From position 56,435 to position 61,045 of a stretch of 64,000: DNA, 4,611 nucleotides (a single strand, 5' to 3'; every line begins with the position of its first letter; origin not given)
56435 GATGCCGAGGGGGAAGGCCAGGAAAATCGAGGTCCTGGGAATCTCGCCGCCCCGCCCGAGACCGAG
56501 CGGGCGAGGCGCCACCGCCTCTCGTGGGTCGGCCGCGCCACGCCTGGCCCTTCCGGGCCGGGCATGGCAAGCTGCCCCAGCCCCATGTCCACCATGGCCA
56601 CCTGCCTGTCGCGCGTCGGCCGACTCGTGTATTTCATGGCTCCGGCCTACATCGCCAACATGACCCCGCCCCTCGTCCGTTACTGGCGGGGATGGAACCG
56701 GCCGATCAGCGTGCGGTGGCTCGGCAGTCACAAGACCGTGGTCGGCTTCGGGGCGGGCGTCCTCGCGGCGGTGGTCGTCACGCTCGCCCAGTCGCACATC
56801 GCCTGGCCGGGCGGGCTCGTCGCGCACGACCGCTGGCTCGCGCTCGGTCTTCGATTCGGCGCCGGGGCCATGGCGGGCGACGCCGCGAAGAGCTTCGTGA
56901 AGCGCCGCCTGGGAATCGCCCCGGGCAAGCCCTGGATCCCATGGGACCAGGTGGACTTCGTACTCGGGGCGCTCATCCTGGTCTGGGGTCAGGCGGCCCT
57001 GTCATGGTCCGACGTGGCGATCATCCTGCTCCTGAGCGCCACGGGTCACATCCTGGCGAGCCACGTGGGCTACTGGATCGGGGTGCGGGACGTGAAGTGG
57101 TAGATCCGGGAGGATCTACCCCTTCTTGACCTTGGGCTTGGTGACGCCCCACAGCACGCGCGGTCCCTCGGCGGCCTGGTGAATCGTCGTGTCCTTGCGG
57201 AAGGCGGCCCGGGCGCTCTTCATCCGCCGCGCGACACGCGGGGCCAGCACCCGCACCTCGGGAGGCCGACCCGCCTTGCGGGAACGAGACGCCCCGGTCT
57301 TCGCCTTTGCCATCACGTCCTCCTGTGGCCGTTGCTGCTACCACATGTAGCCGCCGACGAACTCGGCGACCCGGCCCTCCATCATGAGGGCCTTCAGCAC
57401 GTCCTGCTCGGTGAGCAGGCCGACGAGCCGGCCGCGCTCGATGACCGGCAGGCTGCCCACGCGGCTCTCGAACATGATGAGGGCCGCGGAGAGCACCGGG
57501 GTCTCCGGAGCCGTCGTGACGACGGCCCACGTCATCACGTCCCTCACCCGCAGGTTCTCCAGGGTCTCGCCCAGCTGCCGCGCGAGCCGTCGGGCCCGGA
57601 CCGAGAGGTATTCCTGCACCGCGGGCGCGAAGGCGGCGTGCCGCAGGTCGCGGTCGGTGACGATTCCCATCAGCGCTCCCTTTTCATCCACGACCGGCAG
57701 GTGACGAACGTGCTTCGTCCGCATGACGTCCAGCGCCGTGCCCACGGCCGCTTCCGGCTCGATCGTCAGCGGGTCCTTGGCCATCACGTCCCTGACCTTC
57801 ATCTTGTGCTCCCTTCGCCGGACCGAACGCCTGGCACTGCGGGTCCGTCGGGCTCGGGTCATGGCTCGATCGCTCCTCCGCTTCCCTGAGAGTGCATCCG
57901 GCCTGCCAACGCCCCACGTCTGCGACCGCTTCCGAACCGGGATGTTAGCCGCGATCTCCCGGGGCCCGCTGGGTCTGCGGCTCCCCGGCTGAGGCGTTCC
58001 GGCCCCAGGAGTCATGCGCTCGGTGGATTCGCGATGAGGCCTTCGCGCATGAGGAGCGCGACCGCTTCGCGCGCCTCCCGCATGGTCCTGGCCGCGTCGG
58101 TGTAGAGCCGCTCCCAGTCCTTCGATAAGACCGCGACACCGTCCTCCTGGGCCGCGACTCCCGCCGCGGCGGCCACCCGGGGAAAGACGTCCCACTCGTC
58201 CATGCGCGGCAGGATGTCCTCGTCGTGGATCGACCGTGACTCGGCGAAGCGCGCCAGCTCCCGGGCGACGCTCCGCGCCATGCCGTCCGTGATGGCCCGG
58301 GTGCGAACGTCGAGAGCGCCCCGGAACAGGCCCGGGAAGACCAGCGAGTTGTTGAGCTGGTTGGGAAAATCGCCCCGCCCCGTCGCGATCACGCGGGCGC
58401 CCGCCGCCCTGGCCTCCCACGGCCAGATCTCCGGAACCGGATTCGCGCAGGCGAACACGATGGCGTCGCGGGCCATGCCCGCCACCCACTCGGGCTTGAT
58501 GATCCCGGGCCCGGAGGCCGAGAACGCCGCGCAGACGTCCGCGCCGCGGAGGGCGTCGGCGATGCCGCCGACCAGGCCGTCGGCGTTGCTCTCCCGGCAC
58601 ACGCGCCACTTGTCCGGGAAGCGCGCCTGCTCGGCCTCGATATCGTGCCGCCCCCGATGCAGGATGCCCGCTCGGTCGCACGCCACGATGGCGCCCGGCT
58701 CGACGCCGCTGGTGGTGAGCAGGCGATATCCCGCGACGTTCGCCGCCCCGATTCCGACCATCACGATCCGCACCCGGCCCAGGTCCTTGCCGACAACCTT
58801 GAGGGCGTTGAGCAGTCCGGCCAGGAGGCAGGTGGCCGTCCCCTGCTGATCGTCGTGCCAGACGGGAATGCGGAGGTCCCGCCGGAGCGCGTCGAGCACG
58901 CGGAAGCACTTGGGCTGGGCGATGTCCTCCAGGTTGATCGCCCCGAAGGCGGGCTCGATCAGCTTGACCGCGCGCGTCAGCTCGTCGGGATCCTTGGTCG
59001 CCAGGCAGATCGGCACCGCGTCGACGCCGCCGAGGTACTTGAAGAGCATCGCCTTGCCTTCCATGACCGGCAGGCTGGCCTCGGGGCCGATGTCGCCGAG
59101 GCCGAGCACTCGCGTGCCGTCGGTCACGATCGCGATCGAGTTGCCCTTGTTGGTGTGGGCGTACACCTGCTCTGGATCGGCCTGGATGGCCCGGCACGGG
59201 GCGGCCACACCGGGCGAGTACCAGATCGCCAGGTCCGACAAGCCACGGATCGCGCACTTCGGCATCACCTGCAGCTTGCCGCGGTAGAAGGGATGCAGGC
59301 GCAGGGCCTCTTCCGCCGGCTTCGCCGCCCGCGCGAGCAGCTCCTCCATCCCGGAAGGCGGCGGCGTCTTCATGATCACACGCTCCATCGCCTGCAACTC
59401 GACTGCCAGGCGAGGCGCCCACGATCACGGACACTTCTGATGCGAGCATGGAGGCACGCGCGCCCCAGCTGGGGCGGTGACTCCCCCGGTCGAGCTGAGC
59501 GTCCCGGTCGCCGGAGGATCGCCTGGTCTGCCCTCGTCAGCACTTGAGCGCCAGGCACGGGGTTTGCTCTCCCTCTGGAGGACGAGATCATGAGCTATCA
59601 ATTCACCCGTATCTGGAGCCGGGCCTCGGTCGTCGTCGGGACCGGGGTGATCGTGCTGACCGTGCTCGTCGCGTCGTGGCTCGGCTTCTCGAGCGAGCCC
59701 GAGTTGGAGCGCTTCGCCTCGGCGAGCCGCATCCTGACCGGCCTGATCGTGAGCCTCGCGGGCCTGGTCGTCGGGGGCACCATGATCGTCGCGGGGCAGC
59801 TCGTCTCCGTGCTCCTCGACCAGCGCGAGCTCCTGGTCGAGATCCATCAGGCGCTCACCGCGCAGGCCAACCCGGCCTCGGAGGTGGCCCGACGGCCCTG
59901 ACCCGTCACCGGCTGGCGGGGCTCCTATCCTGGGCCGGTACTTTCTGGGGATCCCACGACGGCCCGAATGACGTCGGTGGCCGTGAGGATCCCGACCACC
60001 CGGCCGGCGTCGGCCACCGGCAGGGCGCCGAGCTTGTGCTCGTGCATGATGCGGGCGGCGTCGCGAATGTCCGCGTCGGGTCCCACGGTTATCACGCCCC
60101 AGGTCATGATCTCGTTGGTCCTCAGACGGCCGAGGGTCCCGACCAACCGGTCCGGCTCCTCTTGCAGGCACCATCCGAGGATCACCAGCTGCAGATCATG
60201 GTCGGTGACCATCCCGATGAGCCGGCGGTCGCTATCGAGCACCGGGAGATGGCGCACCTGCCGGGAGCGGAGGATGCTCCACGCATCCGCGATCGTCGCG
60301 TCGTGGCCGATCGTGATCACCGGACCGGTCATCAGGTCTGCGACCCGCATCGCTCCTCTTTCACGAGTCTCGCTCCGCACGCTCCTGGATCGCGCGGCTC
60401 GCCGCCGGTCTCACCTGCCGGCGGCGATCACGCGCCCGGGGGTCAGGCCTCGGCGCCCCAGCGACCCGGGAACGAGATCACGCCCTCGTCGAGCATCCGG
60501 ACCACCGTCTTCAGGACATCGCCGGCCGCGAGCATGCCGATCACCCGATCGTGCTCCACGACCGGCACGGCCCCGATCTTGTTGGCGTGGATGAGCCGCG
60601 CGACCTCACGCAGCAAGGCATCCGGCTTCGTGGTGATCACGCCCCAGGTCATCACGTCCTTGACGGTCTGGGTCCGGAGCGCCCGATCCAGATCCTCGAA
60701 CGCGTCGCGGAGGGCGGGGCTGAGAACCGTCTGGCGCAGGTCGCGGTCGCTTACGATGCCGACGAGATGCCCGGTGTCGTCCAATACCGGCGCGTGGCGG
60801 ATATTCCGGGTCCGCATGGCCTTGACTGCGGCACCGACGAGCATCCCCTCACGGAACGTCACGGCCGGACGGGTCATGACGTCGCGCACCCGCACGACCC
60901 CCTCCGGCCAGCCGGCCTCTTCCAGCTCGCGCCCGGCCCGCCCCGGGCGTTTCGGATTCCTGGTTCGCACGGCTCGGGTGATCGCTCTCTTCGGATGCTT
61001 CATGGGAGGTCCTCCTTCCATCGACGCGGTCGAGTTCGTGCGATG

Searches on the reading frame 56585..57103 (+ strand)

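Call 12: search_protein_families(library=pfam, proteins=[window:56585-57103:+])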
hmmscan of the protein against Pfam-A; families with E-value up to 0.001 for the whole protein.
window:56585-57103:+ (172 aa): 2 families
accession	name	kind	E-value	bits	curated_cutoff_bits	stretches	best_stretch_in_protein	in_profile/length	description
PF01864.22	CarS-like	-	4.8e-22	79.2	22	1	14-172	8-175/175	CDP-archaeol synthase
PF01148.25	CTP_transf_1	-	0.00012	22.5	24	1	49-111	169-230/264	Cytidylyltransferase family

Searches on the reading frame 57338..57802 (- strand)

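Call 12: search_protein_families(library=pfam, proteins=[window:57338-57802:-])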
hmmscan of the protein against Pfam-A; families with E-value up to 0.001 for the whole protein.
window:57338-57802:- (154 aa): 1 family
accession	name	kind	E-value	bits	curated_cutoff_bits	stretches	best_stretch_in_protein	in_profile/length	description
PF00571.33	CBS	-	9.9e-32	109.5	24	2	3-56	1-54/57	CBS domain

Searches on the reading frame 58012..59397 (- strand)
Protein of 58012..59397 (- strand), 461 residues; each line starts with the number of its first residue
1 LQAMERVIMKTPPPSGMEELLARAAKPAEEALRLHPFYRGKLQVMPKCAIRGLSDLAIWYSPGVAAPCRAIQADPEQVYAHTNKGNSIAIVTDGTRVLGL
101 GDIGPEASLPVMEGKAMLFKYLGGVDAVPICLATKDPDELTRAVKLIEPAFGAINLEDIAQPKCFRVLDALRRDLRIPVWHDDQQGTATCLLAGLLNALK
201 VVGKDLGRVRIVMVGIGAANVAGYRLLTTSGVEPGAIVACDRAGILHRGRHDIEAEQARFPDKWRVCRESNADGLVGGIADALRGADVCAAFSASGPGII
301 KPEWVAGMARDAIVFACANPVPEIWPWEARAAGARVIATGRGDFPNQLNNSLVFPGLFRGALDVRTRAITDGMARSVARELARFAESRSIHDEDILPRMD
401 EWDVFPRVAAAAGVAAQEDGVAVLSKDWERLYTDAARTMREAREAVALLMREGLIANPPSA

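Call 12: search_protein_families(library=pfam, proteins=[window:58012-59397:-])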
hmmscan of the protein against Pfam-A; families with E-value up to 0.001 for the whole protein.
window:58012-59397:- (461 aa): 2 families
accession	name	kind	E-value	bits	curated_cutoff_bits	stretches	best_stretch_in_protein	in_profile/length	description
PF00390.24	malic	-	2.1e-27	96.6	23.1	1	53-172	15-182/182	Malic enzyme, N-terminal domain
PF03949.21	Malic_M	-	1.4e-18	67.6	23.5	1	185-402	2-242/258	Malic enzyme, NAD binding domain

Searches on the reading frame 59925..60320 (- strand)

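Call 12: search_protein_families(library=pfam, proteins=[window:59925-60320:-])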
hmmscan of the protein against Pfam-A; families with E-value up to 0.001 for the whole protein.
window:59925-60320:- (131 aa): 1 family
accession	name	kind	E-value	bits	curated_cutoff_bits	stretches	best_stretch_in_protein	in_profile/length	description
PF00571.33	CBS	-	2e-29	102.1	24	2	70-122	3-56/57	CBS domain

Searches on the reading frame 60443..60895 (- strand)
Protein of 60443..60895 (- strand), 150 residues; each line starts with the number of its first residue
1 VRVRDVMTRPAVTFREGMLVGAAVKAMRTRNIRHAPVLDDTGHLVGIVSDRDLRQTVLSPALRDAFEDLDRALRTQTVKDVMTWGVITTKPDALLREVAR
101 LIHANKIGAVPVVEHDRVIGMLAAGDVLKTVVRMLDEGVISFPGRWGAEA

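Call 12: search_protein_families(library=pfam, proteins=[window:60443-60895:-])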
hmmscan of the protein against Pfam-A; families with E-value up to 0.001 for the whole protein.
window:60443-60895:- (150 aa): 1 family
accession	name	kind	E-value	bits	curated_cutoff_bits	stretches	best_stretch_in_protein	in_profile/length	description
PF00571.33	CBS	-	4.1e-28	97.9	24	2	3-56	1-54/57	CBS domain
